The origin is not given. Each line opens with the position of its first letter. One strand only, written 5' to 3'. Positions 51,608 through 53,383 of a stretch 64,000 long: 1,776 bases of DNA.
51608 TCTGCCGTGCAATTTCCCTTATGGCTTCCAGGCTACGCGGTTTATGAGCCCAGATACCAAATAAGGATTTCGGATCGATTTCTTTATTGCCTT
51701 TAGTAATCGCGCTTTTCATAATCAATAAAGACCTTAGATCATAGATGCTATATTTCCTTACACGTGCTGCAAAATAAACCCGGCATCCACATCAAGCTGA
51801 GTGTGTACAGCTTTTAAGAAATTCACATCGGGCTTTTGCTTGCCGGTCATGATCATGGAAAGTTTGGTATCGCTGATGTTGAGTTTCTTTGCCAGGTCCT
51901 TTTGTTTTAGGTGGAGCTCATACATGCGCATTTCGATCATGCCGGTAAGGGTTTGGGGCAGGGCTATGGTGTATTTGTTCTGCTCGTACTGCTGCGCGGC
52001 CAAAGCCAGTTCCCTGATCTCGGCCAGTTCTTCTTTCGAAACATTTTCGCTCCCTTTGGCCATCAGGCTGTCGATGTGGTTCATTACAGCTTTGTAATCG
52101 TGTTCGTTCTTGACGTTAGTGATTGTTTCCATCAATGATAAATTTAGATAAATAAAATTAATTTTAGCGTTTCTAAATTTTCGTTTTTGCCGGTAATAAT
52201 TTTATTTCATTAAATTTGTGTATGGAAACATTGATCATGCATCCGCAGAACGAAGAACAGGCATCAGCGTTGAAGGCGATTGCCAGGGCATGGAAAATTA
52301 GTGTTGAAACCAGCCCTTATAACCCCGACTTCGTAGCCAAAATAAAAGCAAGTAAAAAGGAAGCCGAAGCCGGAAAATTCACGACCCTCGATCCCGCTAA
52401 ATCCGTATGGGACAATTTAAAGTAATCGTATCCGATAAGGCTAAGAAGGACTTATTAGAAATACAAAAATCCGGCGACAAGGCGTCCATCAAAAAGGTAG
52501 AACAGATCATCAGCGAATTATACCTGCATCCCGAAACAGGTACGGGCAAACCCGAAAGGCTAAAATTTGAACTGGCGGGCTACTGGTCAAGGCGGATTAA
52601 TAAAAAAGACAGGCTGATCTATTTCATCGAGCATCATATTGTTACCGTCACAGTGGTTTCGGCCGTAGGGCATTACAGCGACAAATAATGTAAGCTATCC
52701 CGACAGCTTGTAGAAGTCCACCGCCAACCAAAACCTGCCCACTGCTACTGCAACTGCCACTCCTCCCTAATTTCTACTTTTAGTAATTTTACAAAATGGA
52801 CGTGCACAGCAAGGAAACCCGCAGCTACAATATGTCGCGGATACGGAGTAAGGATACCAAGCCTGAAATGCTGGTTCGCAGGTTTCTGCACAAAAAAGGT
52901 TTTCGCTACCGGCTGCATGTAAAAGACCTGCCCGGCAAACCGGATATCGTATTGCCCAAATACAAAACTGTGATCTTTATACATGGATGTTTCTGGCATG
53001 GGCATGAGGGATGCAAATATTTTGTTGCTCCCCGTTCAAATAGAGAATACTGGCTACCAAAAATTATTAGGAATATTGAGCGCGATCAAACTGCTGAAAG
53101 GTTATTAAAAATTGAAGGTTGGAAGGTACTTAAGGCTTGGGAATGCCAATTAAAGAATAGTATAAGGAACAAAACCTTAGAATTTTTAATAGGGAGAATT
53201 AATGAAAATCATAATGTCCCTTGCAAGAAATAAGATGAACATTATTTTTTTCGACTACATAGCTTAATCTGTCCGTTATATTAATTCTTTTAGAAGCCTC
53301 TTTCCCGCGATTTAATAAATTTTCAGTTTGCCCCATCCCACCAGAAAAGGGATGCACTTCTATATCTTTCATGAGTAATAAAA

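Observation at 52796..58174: Dcm-linked four-gene cassette (C5-MTase / DUF262 / DUF3696-like ATPase / YoeB-fusion) with convergent Vsr: candidate uncharacterised defence system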

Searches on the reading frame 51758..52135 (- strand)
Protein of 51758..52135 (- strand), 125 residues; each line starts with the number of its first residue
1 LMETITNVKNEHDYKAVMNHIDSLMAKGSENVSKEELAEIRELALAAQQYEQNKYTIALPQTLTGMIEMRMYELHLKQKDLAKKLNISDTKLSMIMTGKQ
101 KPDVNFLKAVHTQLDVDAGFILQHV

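Call 24: search_protein_families(library=pfam, proteins=[window:51758-52135:-], max_evalue=1)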
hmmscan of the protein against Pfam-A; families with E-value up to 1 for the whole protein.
window:51758-52135:- (125 aa): 8 families
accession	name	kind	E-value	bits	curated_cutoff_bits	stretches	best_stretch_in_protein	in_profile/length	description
PF01381.28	HTH_3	-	3.5e-08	33.8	23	1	68-118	3-52/55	Helix-turn-helix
PF13560.12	HTH_31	-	0.00064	20.4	27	1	66-109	13-49/64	Helix-turn-helix domain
PF12844.13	HTH_19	-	0.00078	19.7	30.2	1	74-122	11-59/64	Helix-turn-helix domain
PF13744.12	HTH_37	-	0.0023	18.1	27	1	63-100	19-56/80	Helix-turn-helix domain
PF16264.11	SatD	-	0.011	15.9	29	1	34-93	130-189/211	SatD family (SatD)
PF20612.3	SHOCT_2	-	0.02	15.5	24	1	8-43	6-39/53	SHOCT domain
PF13443.12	HTH_26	-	0.053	14.2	22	1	67-102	2-38/63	Cro/C1-type HTH DNA-binding domain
PF12998.12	ING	-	0.064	14.3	23.9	1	11-77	31-98/102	Inhibitor of growth proteins N-terminal histone-binding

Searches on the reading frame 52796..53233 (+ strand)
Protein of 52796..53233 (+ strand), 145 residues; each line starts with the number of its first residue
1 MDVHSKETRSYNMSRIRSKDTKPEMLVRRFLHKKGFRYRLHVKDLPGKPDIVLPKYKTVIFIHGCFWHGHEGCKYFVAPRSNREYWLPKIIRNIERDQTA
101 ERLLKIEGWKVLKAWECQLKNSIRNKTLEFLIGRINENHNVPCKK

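Call 3: search_protein_families(library=pfam, proteins=[window:52796-53233:+], max_evalue=0.01)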
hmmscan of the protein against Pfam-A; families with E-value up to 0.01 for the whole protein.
window:52796-53233:+ (145 aa): 1 family
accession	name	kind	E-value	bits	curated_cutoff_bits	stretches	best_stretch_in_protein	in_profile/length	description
PF03852.21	Vsr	-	8.1e-36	122.2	27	1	1-71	1-71/74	DNA mismatch endonuclease Vsr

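Call 4: search_protein_families(library=padloc, proteins=[window:52796-53233:+], max_evalue=0.01)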
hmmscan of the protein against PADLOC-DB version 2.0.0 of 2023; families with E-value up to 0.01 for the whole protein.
window:52796-53233:+ (145 aa): 1 family
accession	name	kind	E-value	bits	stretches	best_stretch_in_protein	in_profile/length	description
PDLC03397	Vsr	-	1.1e-32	111.4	1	2-137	3-136/156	Type II nicking endonuclease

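Call 5: search_protein_families(library=ncbifam, proteins=[window:52796-53233:+], max_evalue=0.01)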
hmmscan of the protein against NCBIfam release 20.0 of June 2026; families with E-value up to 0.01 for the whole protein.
window:52796-53233:+ (145 aa): 1 family
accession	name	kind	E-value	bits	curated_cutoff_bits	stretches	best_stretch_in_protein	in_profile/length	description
TIGR00632.1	vsr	subfamily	4.5e-46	156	97.85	1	1-118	2-119/119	DNA mismatch endonuclease Vsr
